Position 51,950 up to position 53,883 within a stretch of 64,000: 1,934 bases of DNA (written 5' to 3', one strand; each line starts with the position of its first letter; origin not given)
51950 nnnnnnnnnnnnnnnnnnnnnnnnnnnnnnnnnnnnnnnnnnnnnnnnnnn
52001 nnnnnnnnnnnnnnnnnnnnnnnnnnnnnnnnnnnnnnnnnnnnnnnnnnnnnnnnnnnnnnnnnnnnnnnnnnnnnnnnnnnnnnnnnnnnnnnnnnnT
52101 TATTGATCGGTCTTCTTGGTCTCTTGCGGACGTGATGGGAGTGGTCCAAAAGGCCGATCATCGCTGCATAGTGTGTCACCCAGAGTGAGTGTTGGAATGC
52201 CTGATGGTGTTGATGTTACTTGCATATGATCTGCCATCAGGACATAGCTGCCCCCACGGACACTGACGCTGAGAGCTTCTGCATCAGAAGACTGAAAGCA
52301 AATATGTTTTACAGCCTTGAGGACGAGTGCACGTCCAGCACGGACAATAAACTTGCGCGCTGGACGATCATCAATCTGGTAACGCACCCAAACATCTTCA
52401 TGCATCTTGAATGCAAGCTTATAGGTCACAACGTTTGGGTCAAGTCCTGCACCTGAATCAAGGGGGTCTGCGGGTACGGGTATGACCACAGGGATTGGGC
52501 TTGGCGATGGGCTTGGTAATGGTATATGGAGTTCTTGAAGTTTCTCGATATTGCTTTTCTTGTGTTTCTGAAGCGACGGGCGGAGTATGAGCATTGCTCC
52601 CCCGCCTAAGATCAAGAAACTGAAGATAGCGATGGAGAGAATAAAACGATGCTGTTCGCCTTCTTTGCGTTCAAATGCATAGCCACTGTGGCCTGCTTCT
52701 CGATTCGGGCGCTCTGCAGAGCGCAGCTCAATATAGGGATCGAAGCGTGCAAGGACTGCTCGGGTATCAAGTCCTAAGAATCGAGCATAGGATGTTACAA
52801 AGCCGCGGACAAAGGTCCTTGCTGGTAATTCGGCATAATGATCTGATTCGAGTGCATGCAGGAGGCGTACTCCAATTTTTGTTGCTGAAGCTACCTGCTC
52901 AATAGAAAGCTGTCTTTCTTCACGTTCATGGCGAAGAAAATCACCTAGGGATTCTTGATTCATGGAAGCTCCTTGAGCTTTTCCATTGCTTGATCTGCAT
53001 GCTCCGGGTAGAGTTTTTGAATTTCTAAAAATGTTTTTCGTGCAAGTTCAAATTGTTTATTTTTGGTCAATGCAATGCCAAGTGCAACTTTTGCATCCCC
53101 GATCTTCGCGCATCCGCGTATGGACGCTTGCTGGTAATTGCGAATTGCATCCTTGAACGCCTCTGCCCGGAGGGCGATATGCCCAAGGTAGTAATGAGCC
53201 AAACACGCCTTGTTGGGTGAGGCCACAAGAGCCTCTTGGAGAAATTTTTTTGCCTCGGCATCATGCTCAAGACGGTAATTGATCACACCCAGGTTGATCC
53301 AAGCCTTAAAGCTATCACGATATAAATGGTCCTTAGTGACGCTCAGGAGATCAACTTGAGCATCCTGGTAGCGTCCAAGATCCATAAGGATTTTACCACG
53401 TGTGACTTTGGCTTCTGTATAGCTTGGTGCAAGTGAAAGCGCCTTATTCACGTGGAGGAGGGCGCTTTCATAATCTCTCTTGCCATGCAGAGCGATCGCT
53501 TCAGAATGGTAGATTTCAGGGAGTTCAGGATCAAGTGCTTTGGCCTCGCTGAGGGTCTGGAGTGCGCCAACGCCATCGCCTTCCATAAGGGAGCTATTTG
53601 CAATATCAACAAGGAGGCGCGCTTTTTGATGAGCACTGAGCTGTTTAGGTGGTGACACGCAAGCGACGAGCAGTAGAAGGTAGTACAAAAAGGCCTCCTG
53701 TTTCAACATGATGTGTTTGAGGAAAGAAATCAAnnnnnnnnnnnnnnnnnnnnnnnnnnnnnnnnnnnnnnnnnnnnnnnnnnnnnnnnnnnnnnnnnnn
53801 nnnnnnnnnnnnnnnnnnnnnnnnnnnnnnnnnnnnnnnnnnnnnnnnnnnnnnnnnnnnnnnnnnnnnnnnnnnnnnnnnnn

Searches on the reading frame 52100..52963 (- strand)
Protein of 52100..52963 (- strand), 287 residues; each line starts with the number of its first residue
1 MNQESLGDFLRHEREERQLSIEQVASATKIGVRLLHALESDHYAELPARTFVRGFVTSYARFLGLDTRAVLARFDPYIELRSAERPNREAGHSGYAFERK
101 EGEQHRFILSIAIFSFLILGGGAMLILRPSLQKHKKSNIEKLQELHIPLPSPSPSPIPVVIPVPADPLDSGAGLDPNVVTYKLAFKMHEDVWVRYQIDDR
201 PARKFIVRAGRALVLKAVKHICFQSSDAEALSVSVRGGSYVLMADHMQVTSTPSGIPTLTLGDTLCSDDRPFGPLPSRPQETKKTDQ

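Call 14: search_protein_families(library=pfam, proteins=[window:52100-52963:-], max_evalue=0.001)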
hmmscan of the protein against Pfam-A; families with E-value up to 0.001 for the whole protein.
window:52100-52963:- (287 aa): 3 families
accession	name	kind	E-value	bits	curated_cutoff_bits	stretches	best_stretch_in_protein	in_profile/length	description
PF13413.12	HTH_25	-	1.4e-23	82.9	24.6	1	10-69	2-61/62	Helix-turn-helix domain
PF12844.13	HTH_19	-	1.4e-08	34.9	30.2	1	7-72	1-60/64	Helix-turn-helix domain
PF13560.12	HTH_31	-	5.6e-06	27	27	1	6-70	2-60/64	Helix-turn-helix domain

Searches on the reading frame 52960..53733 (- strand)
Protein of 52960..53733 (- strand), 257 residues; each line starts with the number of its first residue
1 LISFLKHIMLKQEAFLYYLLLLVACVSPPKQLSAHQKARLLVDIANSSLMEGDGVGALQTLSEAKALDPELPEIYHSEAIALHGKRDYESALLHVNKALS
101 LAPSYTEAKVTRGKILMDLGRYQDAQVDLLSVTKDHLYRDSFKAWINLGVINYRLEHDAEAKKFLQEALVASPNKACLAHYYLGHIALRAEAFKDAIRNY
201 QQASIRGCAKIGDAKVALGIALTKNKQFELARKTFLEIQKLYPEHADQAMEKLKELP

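Call 14: search_protein_families(library=pfam, proteins=[window:52960-53733:-], max_evalue=0.001)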
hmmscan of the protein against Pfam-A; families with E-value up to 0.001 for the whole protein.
window:52960-53733:- (257 aa): 12 families
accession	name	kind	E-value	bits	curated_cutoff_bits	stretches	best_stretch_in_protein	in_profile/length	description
PF07719.23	TPR_2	-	1.2e-23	81.6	27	1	143-174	2-33/34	Tetratricopeptide repeat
PF00515.34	TPR_1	-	1.2e-16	60.2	27.8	0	143-174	2-33/34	Tetratricopeptide repeat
PF13432.12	TPR_16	-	8.6e-15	55.3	32.7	2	111-174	2-63/65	Tetratricopeptide repeat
PF13181.12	TPR_8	-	1.1e-11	44.3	25.7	0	143-174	2-33/34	Tetratricopeptide repeat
PF14559.12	TPR_19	-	2e-11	44.5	25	1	85-126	4-45/68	Tetratricopeptide repeat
PF13428.12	TPR_14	-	5.5e-10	39.4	23.5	0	214-247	3-36/44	Tetratricopeptide repeat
PF13424.12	TPR_12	-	1.1e-07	32.4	30.1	0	142-203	3-71/77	Tetratricopeptide repeat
PF25063.1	ARM_TT21_C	-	4.1e-06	27.2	35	1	76-203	25-155/209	Tetratricopeptide repeat protein 21 C-terminal ARM domain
PF13414.12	TPR_11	-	1.1e-05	25.4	26.8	0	56-83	12-39/42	TPR repeat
PF13431.12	TPR_17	-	1.6e-05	25.3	24.4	0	66-92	7-33/34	Tetratricopeptide repeat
PF13371.12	TPR_9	-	4.1e-05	24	35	0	83-129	6-52/73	Tetratricopeptide repeat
PF13174.12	TPR_6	-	8.7e-05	23.4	26.3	0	214-244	2-32/33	Tetratricopeptide repeat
